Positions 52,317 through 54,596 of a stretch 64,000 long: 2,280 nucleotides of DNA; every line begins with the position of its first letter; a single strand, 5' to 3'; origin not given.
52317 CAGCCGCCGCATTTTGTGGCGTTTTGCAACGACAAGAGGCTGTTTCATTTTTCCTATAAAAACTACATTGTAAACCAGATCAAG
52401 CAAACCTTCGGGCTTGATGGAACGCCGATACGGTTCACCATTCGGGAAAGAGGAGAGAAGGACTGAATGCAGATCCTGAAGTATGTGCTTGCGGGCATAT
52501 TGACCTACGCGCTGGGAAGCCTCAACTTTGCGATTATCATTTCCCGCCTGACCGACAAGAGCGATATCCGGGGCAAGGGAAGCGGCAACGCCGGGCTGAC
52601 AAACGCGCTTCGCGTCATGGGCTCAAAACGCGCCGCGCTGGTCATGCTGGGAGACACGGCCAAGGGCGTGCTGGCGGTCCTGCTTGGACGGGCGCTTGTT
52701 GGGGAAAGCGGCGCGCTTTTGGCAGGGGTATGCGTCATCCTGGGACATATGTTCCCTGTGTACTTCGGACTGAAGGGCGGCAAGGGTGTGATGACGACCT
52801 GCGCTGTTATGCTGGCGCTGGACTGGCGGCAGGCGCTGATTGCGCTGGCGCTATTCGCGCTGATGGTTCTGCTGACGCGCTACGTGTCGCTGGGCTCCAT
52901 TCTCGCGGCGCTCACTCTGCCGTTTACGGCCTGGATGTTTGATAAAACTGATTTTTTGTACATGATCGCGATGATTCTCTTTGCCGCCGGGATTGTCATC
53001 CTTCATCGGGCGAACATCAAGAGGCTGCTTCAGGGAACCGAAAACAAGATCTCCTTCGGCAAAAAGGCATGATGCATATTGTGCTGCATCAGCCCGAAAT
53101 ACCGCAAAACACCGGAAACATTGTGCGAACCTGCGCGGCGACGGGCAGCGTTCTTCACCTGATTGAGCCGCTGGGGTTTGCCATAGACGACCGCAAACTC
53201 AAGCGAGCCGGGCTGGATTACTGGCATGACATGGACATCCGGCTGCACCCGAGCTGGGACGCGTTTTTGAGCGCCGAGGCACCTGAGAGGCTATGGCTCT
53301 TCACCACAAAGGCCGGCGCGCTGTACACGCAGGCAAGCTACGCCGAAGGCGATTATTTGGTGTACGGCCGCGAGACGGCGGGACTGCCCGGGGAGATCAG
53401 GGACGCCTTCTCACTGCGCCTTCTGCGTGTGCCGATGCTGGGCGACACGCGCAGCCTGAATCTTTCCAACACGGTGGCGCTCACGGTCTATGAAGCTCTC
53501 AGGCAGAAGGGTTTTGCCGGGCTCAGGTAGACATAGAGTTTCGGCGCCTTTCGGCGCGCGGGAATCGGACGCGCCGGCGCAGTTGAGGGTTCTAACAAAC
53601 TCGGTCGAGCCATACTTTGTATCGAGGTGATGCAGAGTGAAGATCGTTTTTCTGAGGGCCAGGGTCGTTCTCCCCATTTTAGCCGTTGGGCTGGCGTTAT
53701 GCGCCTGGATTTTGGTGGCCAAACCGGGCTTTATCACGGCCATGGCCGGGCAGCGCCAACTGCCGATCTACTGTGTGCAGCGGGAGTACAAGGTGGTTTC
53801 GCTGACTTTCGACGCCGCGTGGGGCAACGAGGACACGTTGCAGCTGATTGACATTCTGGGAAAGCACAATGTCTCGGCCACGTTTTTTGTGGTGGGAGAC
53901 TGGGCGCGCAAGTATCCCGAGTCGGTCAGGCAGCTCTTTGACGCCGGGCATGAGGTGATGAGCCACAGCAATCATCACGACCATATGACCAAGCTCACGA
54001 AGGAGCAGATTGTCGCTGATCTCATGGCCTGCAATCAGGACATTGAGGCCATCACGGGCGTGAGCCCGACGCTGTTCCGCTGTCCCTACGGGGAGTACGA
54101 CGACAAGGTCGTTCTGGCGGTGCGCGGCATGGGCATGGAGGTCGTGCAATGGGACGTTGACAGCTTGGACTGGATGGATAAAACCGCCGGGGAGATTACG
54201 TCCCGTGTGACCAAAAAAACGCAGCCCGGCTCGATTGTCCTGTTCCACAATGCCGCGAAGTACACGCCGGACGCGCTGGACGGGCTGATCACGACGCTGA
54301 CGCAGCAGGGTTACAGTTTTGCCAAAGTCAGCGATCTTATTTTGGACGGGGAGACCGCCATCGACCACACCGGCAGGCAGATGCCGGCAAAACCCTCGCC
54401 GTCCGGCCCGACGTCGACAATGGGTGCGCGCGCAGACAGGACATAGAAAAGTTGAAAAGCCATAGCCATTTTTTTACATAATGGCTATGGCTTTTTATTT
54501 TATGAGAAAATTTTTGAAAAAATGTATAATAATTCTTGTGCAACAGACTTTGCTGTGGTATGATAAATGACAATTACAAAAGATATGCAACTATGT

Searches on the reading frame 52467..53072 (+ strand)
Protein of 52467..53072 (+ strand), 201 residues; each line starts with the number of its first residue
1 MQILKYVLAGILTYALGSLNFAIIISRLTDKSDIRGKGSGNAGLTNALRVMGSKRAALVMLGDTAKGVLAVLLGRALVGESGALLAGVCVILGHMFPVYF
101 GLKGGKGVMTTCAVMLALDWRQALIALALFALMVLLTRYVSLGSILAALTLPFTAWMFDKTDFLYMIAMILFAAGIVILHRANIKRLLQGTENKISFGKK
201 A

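Call 28: search_protein_families(library=pfam, proteins=[window:52467-53072:+], max_evalue=0.000001)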
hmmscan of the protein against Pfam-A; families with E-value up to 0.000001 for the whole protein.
window:52467-53072:+ (201 aa): 1 family
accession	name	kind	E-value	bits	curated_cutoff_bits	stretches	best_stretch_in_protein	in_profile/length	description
PF02660.20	G3P_acyltransf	-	1.3e-51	175.4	24.1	1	13-187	2-164/164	Glycerol-3-phosphate acyltransferase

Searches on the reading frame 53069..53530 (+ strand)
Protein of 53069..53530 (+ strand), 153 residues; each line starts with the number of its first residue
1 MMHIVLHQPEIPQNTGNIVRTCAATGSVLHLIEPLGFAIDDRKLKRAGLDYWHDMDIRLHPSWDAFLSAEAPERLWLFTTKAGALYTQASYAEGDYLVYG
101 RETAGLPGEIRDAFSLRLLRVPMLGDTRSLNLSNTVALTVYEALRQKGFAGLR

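Call 28: search_protein_families(library=pfam, proteins=[window:53069-53530:+], max_evalue=0.000001)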
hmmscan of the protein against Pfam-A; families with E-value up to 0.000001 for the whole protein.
window:53069-53530:+ (153 aa): 1 family
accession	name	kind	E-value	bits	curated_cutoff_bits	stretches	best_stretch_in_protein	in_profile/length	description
PF00588.24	SpoU_methylase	-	8.1e-31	107.5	29.7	1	2-141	2-142/142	SpoU rRNA Methylase family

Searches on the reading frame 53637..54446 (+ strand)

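Call 28: search_protein_families(library=pfam, proteins=[window:53637-54446:+], max_evalue=0.000001)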
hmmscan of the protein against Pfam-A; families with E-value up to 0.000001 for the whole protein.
window:53637-54446:+ (269 aa): 1 family
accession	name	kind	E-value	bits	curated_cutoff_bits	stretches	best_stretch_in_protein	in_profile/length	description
PF01522.26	Polysacc_deac_1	-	2e-36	125.2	23.1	1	50-170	5-124/124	Polysaccharide deacetylase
